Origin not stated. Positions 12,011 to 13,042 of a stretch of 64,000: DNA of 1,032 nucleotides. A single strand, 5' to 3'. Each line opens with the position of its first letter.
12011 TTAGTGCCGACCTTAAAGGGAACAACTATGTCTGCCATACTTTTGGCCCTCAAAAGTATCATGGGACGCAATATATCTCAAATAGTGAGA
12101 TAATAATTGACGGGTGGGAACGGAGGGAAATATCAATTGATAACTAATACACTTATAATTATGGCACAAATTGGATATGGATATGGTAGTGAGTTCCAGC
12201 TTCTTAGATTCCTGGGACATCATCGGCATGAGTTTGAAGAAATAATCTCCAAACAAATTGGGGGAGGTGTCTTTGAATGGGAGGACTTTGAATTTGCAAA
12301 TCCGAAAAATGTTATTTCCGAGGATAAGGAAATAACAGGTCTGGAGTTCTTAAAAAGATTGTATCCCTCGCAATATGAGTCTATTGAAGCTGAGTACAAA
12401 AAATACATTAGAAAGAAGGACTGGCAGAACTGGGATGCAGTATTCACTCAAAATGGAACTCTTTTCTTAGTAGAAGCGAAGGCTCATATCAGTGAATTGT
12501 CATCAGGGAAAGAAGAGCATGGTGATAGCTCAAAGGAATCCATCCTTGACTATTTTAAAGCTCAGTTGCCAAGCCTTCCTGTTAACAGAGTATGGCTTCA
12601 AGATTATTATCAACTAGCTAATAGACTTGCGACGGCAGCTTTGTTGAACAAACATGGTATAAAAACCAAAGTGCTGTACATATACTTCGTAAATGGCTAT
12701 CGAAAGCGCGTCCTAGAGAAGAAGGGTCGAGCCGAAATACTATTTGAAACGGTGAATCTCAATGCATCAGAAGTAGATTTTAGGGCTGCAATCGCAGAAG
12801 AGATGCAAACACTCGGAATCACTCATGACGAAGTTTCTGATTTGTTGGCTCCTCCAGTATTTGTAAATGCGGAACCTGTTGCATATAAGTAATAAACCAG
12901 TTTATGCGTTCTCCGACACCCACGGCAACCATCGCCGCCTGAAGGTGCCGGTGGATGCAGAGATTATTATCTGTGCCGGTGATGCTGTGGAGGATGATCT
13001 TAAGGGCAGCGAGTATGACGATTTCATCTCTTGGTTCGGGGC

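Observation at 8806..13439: Candidate uncharacterised defence locus: AAA+ ATPase divergent from a WYL regulator / two PD-(D/E)xK-like proteins / metallophosphoesterase operon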

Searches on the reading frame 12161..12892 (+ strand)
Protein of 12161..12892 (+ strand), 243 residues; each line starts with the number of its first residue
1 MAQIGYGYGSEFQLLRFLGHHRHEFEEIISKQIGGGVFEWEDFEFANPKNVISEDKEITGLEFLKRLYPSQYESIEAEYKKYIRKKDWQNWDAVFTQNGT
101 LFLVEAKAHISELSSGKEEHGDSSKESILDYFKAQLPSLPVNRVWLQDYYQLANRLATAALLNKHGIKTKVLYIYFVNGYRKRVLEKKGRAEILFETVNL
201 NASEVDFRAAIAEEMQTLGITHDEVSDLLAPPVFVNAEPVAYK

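Call 3: search_protein_families(library=pfam, proteins=[window:12161-12892:+], max_evalue=0.1)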
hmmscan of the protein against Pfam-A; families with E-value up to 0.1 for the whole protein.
window:12161-12892:+ (243 aa): 0 families

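Call 4: search_protein_families(library=padloc, proteins=[window:12161-12892:+], max_evalue=0.1)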
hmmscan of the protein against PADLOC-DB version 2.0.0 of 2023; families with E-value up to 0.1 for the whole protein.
window:12161-12892:+ (243 aa): 0 families

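Call 6: search_protein_families(library=ncbifam, proteins=[window:12161-12892:+], max_evalue=0.1)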
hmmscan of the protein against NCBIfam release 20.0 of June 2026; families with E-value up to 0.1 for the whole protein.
window:12161-12892:+ (243 aa): 0 families

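Call 7: search_protein_families(library=phrogs, proteins=[window:12161-12892:+], max_evalue=0.1)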
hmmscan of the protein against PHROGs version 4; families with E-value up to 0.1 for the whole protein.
window:12161-12892:+ (243 aa): 0 families

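Call 9: find_homologous_proteins(query=window:12161-12892:+)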
Query window:12161-12892:+ (243 aa): 327 proteins with E <= 0.001 among 596 candidates; the best 120 are listed.
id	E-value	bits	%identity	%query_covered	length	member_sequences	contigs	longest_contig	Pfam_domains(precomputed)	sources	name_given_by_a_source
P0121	2.6e-154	530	98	100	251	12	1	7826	-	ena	-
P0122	5.0e-140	483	88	100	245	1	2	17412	-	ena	-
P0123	8.5e-137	472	87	100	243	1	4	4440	-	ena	-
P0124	3.2e-136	471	86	100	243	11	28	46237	-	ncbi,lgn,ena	-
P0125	3.8e-136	470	86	100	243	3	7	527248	-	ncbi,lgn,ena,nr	ncbi:MAG: hypothetical protein IJK74_06565 [Bacteroidales bacterium]|nr:hypothetical protein [Bacter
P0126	3.0e-133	461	84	98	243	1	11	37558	-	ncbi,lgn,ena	-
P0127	4.3e-133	460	83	100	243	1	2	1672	-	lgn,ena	-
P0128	2.4e-132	458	84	98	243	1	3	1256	-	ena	-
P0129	2.5e-132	458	84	99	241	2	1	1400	-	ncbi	-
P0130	7.0e-129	446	82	100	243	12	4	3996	-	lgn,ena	-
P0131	2.2e-128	445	81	98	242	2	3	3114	-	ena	-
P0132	3.6e-128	444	80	100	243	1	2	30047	-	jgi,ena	-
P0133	2.5e-127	441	80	100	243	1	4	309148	-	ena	-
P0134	2.2e-124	432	78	100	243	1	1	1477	-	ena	-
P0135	1.8e-122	425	77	100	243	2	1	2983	-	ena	-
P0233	1.9e-63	232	51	98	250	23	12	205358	-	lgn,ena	-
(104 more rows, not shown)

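Call 17: search_solved_structures(query=A2, max_evalue=10, show_alignments=2)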
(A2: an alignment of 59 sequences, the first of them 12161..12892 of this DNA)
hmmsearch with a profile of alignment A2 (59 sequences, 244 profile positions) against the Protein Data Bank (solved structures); distinct sequences matched with E-value up to 10: 4.
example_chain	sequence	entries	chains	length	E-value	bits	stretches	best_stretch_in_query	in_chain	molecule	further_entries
5fgl_A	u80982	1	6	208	0.18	14.7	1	46-135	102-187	NicR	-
5fhp_A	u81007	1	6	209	0.29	14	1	37-135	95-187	NicR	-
4a5z_A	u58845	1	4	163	0.37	13.7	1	114-180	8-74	MIT DOMAIN-CONTAINING PROTEIN 1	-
3f44_A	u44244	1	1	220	0.42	13.5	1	120-223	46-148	putative monooxygenase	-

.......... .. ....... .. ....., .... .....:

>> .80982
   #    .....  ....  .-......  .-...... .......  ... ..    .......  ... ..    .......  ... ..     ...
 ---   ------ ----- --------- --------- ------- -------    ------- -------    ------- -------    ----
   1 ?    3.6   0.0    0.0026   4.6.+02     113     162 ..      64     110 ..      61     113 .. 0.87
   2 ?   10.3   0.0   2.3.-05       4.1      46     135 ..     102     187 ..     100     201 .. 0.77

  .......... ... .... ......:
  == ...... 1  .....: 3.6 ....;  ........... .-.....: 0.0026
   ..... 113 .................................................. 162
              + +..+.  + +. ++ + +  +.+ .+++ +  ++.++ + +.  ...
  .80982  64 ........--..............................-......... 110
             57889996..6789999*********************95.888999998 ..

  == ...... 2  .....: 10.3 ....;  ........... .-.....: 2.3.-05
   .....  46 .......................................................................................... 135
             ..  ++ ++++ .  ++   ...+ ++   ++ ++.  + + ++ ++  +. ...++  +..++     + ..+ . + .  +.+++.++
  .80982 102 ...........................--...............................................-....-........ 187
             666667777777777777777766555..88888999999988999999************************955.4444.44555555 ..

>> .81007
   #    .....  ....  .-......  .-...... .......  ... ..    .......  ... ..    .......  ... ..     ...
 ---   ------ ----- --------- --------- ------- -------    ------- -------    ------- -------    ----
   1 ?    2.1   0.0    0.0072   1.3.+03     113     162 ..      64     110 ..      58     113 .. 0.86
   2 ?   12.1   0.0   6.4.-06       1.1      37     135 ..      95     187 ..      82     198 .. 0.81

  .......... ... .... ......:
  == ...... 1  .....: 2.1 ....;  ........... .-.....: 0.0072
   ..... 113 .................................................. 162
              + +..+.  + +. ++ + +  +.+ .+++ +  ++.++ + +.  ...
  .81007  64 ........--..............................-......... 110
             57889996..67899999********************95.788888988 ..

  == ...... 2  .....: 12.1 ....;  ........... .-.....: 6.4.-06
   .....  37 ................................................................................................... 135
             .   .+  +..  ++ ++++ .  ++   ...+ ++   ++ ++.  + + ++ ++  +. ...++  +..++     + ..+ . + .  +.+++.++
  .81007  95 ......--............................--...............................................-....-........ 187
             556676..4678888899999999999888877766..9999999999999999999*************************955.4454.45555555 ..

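Call 19: find_encoding_contigs(protein=P0233, flank=8000, max_places=4)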
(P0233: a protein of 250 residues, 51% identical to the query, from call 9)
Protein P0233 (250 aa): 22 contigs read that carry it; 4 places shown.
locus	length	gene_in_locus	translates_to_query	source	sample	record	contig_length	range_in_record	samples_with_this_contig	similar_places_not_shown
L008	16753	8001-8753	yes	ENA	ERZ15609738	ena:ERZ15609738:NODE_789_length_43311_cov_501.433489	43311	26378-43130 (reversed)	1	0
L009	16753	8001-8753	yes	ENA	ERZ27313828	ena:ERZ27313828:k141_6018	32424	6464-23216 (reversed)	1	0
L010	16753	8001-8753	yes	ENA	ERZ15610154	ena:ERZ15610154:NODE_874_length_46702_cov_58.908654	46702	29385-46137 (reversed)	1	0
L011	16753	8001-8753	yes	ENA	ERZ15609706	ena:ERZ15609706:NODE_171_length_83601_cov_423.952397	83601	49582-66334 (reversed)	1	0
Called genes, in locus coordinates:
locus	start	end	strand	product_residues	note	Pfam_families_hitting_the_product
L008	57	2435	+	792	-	PF12704:MacB_PCD, PF02687:FtsX, PF12704:MacB_PCD (weak), PF02687:FtsX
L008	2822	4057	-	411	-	PF02518:HATPase_c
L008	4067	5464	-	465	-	PF00072:Response_reg, PF00158:Sigma54_activat, PF14532:Sigma54_activ_2, PF00004:AAA (faint), PF07724:AAA_2 (weak), PF07728:AAA_5, PF25601:AAA_lid_14, PF02954:HTH_8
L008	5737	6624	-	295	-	PF03703:bPH_2 (faint)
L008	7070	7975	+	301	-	PF13280:WYL, PF25583:WCX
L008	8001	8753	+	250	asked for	-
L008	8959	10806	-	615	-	-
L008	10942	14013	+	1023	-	PF21760:SecD_1st, PF22599:SecDF_P1_head, PF00873:ACR_tran (weak), PF02355:SecD_SecF_C, PF07549:Sec_GG, PF02355:SecD_SecF_C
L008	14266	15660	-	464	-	PF00206:Lyase_1, PF10415:FumaraseC_C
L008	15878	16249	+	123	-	PF04342:DMT_6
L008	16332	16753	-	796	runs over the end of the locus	PF02927:CelD_N, PF00759:Glyco_hydro_9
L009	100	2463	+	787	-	PF12704:MacB_PCD, PF02687:FtsX, PF12704:MacB_PCD (weak), PF02687:FtsX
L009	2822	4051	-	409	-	PF02518:HATPase_c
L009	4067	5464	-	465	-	PF00072:Response_reg, PF00158:Sigma54_activat, PF14532:Sigma54_activ_2, PF07724:AAA_2 (weak), PF07728:AAA_5, PF25601:AAA_lid_14, PF02954:HTH_8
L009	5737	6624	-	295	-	PF03703:bPH_2 (faint)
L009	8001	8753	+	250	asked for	-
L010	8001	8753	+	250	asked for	-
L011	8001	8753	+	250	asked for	-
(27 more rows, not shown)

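Call 26: find_related_loci(query=A2, collection=viral_contigs, flank=10000)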
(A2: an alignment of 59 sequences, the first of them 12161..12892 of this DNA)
Query A2 (243 aa) in viral_contigs; peptide patterns used: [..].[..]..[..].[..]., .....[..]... (x = any residue, [..] = any of these).
97 stretches matched a pattern; 8 encode a relative of the query (tblastn E <= 1e-3); 8 distinct loci.
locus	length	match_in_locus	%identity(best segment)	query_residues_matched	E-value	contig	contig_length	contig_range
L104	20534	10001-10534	37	1-178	1e-23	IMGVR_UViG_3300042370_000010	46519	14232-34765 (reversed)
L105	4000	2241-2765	34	1-180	2e-23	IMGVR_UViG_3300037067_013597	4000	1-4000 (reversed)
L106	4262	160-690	31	1-177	2e-17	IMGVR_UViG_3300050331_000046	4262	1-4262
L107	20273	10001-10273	37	91-178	9e-10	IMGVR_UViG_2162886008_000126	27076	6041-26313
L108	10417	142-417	38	91-178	1e-8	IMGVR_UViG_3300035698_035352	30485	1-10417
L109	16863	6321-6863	30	9-176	1e-8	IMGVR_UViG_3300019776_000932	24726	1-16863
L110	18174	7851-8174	32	90-179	2e-6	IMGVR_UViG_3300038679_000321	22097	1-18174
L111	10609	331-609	31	101-179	4e-5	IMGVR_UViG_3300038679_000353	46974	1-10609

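Call 28: predict_structure(alignment_id=A2)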
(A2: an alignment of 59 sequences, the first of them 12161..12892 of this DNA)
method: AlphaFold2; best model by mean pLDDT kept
length: 243 residues; sequences in the alignment: 59
mean_pLDDT: 91.1   pTM: 0.89
mean pLDDT of the five models: 91.1, 90.6, 90.5, 89.8, 89.7
residues with pLDDT >= 90: 169; 70-90: 65; 50-70: 4; < 50: 5
segments of 3 or more residues with pLDDT < 50: none
pLDDT, mean of each block of 10 residues (from residue 1): 59 92 98 97 87 84 95 96 88 97 96 83 88 98 91 97 98 96 84 86 96 96 98 95 62
secondary structure, 60 per line:
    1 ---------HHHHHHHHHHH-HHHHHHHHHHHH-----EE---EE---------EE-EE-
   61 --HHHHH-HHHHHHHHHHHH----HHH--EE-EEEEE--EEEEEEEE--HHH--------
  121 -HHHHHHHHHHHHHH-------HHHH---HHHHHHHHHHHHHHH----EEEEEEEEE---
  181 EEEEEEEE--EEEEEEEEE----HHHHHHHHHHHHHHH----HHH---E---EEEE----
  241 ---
elements in order: H10-20 H22-33 H63-67 H69-80 E93-97 E100-107 H122-135 H143-146 H150-164 E169-177 E181-188 E191-199 H204-218 E233-236

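Call 32: fold_search(model_id=the predicted structure, library=pdb)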
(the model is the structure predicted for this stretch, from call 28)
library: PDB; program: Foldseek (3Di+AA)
matches with E <= 10: 237; with E <= 0.001: 0
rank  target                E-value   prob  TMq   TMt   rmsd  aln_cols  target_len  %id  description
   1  6hz4_M                1.5e-03  0.82  0.20  0.16  17.3       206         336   12  Structure of McrBC without DNA binding domains (one half of the full complex) (released 2019-07-24)
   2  6hz4_N                2.3e-03  0.66  0.19  0.26  17.6       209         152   11  Structure of McrBC without DNA binding domains (one half of the full complex) (released 2019-07-24)
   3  7vsr_M                2.5e-03  0.75  0.20  0.17  17.2       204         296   13  Structure of McrBC (stalkless mutant) (released 2023-02-15)
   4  6ut6_G                4.6e-03  0.82  0.16  0.12  19.4       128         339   17  Cryo-EM structure of the Escherichia coli McrBC complex (released 2020-10-21)
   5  6gi8                  3.9e-01  0.10  0.18  0.14  12.2       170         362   14  Crystal structure of pentaerythritol tetranitrate reductase (PETNR) mutant L25A (released 2019-03-20)
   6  9bf1_A                4.1e-01  0.09  0.17  0.05  18.5       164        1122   12  Structure of apo-state V. cholerae DdmD (released 2024-08-21)
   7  1y88                  5.0e-01  0.21  0.20  0.25   8.3       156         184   12  Crystal Structure of Protein of Unknown Function AF1548 (released 2004-12-21)
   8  9khv_A                5.0e-01  0.07  0.16  0.05  18.6       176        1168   11  Structure of DdmD dimer with ssDNA without nucleotide (released 2025-02-19)
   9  5liq_A                5.3e-01  0.15  0.23  0.10   9.2       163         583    8  The structure of C160S,C508S,C578S mutant of Nt.BspD6I nicking endonuclease at 0.185 nm resolution . (released 2017-08-02)
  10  6gi9                  5.3e-01  0.11  0.21  0.16  11.9       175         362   13  Crystal structure of pentaerythritol tetranitrate reductase (PETNR) mutant I107L (released 2019-03-20)
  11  6gi7                  5.3e-01  0.09  0.20  0.16  11.5       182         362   12  Crystal structure of pentaerythritol tetranitrate reductase (PETNR) mutant L25I (released 2019-03-20)
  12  8z4i_B                5.6e-01  0.14  0.16  0.10   9.0        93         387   10  crystal structure of Cdn1 in complex with cA3 (released 2026-02-04)
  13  3p62                  6.0e-01  0.08  0.19  0.14  12.1       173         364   14  Wild-type pentaerythritol tetranitrate reductase containing a C-terminal 8-histidine tag (released 2010-11-24)
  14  4gyu                  6.0e-01  0.02  0.11  0.11  18.0       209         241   10  Crystal Structure of New Delhi Metallo-beta-Lactamase-1 A121F mutant from Klebsiella pneumoniae (released 2012-09-26)
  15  9bgk_F                6.3e-01  0.06  0.16  0.05  18.5       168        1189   12  Structure of V.cholera DdmDE (2D:1E) in complex with DNA (released 2024-10-23)
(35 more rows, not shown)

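Call 41: find_related_loci(query=A2, collection=metagenome_contigs, flank=10000)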
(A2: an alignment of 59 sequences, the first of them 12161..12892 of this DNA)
Query A2 (243 aa) in metagenome_contigs; peptide patterns used: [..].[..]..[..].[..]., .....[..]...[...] (x = any residue, [..] = any of these).
600 stretches matched a pattern (row limit reached: there are more); 335 encode a relative of the query (tblastn E <= 1e-3); the best 80 are kept; 80 distinct loci.
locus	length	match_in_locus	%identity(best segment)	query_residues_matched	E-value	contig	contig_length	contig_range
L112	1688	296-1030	56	1-238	4e-86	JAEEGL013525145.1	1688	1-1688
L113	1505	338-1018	45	1-239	4e-61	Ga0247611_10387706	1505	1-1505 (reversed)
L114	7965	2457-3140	45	1-239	4e-58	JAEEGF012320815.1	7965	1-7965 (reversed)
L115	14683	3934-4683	43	1-239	8e-57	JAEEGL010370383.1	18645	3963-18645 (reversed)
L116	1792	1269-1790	54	1-168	1e-54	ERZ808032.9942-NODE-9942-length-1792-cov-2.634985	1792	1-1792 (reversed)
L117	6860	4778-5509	43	1-239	5e-52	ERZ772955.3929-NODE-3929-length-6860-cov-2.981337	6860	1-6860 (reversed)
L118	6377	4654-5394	41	1-239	2e-50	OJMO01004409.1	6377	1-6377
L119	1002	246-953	42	1-238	4e-50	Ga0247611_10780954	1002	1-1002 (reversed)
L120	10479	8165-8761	47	1-188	1e-46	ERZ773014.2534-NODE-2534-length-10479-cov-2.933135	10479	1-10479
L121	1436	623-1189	47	1-185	3e-47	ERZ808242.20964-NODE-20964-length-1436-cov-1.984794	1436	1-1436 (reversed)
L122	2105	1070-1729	41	1-239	2e-44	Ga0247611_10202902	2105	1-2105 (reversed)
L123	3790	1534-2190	40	1-239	2e-41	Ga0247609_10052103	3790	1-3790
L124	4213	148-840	39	1-238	3e-40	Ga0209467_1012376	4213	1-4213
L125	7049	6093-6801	43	1-239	5e-38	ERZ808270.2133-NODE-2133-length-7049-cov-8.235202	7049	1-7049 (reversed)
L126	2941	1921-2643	36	1-241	4e-37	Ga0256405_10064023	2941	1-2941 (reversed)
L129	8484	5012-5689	38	1-221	4e-36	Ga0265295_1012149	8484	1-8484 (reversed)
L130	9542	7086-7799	38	1-238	2e-36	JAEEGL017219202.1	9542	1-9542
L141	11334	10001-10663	37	1-221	9e-33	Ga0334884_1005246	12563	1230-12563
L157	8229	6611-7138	40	1-176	9e-30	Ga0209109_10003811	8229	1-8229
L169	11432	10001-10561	39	1-181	4e-28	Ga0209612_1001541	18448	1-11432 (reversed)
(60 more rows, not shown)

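Call 46: search_protein_families(library=pfam, max_evalue=0.001, proteins=[L117:325-3618:+, L117:3619-4158:+, L157:171-3017:+, L157:2801-6151:+, L130:3467-6085:+, L130:6107-7066:+, L169:3634-6828:+, L141:2227-7596:+, L129:2905-4908:+])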
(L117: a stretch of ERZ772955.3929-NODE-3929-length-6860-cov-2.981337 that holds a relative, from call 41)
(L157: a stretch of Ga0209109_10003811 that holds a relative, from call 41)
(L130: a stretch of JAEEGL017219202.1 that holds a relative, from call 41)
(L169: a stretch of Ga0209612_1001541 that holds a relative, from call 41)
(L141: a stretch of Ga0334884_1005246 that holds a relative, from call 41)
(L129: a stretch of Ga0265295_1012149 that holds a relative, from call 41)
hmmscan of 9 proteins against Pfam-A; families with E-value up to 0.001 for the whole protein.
L117:325-3618:+ (1097 aa): 3 families
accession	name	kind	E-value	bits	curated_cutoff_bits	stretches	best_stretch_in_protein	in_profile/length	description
PF04851.21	ResIII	-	1.1e-23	84.3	22.5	1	134-311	2-164/164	Type III restriction enzyme, res subunit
PF00270.35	DEAD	-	8.2e-20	71.6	26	1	140-311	4-162/167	DEAD/DEAH box helicase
PF00271.37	Helicase_C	-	1.6e-11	44.9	23.5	1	381-468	23-108/110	Helicase conserved C-terminal domain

L117:3619-4158:+ (179 aa): 3 families
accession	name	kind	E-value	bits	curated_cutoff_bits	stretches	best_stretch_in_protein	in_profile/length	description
PF08713.17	DNA_alkylation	-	4.2e-15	56.4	21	1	27-178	42-190/213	DNA alkylation repair enzyme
PF13646.12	HEAT_2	-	3.3e-12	47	27.7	2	43-128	8-87/88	HEAT repeats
PF02985.28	HEAT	-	2.7e-08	33.7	23.5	0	76-99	8-30/31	HEAT repeat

L157:171-3017:+ (948 aa): 1 family
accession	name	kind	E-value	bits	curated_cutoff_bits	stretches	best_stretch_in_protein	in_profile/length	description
PF12705.13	PDDEXK_1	-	3.4e-18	66.9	22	1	651-942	2-246/247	PD-(D/E)XK nuclease superfamily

L157:2801-6151:+ (1116 aa): 4 families
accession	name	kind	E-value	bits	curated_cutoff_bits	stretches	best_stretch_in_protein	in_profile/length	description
PF00580.27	UvrD-helicase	-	1.1e-41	143.8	23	1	78-451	17-264/271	UvrD/REP helicase N-terminal domain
PF13361.12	UvrD_C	-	4.8e-21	76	25.6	2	685-850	236-346/350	UvrD-like helicase C-terminal domain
PF13245.12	AAA_19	-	8.9e-11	42.5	25.1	1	76-443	13-134/134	AAA domain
PF13538.12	UvrD_C_2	-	1.2e-08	35.1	27.4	0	824-849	26-51/52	UvrD-like helicase C-terminal domain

L130:3467-6085:+ (872 aa): 1 family
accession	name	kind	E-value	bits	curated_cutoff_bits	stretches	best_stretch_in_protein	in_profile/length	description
PF00145.23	DNA_methylase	-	4.7e-38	131.9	22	1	9-349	4-321/324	C-5 cytosine-specific DNA methylase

L130:6107-7066:+ (319 aa): 1 family
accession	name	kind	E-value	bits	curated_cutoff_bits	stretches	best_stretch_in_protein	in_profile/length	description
PF14088.11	DUF4268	-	8.1e-24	84.7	27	1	174-310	1-138/140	Domain of unknown function (DUF4268)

L169:3634-6828:+ (1064 aa): 5 families
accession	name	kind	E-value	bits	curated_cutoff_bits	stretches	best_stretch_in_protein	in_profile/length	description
PF07669.17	Eco57I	-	1.9e-39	135.9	25.3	1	576-759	2-171/171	Eco57I restriction-modification methylase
PF12950.13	TaqI_C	-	2.2e-21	76.8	26.5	1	875-995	2-118/118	TaqI-like C-terminal specificity domain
PF02384.22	N6_Mtase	-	2.2e-16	60.5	20.4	1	661-782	122-244/311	N-6 DNA Methylase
PF20473.4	MmeI_Mtase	-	8.2e-12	45.3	27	1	509-686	20-157/259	MmeI, DNA-methyltransferase domain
PF04313.20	HSDR_N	-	6.4e-10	39.6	25.1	1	26-137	2-196/198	Type I restriction enzyme R protein N terminus (HSDR_N)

L141:2227-7596:+ (1789 aa): 11 families
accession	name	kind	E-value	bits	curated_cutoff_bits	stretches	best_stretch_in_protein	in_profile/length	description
PF18741.7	MTES_1575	-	1.8e-26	92.4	38.2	1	1370-1465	1-96/96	REase_MTES_1575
PF13087.12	AAA_12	-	4.8e-22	78.9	27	1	1133-1319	4-191/195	AAA domain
PF13245.12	AAA_19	-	2.5e-12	47.6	25.1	1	386-447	1-64/134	AAA domain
PF13086.12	AAA_11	-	1.3e-10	42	27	1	382-528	2-147/257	AAA domain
PF13604.12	AAA_30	-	1.4e-09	38.4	27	1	382-444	2-66/191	AAA domain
PF00580.27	UvrD-helicase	-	4e-06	27.1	23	1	383-598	2-185/271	UvrD/REP helicase N-terminal domain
PF05127.21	NAT10_TcmA_helicase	-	5.1e-05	23.7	22.7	0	401-460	2-58/176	RNA cytidine acetyltransferase NAT10/TcmA, helicase domain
PF01443.25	Viral_helicase1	-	9.3e-05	22.8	21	0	400-439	2-38/228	Viral superfamily 1 RNA helicase core domain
PF20720.3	nSTAND3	-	9.3e-05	22.6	27.2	1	388-440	9-61/155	Novel STAND NTPase 3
PF04851.21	ResIII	-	0.0001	22.7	22.5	1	382-473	4-107/164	Type III restriction enzyme, res subunit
PF04480.18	DUF559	-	0.00016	21.9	20.6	1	1394-1463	42-106/109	Protein of unknown function (DUF559)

L129:2905-4908:+ (667 aa): 8 families
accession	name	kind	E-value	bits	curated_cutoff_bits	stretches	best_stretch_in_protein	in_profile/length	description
PF13175.12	AAA_15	-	2e-36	126.9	32.1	1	1-412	1-374/374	AAA ATPase domain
PF20469.4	OLD-like_TOPRIM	-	1.6e-16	61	23.2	1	476-541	1-67/67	Overcoming lysogenization defect protein-like, TOPRIM domain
PF13304.12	AAA_21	-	9.2e-15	55.9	27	1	26-412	1-303/304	AAA domain, putative AbiEii toxin, Type IV TA system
PF11398.14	DUF2813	-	6.5e-08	32.8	21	1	19-64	17-64/372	Protein of unknown function (DUF2813)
PF02463.25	SMC_N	-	3.2e-07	30.4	40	1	3-68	2-67/220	RecF/RecN/SMC N terminal domain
PF13514.12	AAA_27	-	3e-05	24.2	22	1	1-64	1-65/206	AAA domain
PF13476.12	AAA_23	-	0.00013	23.1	27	1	6-267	2-167/201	AAA domain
PF13555.12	AAA_29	-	0.00087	19.4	27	0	4-45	2-43/61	P-loop containing region of AAA domain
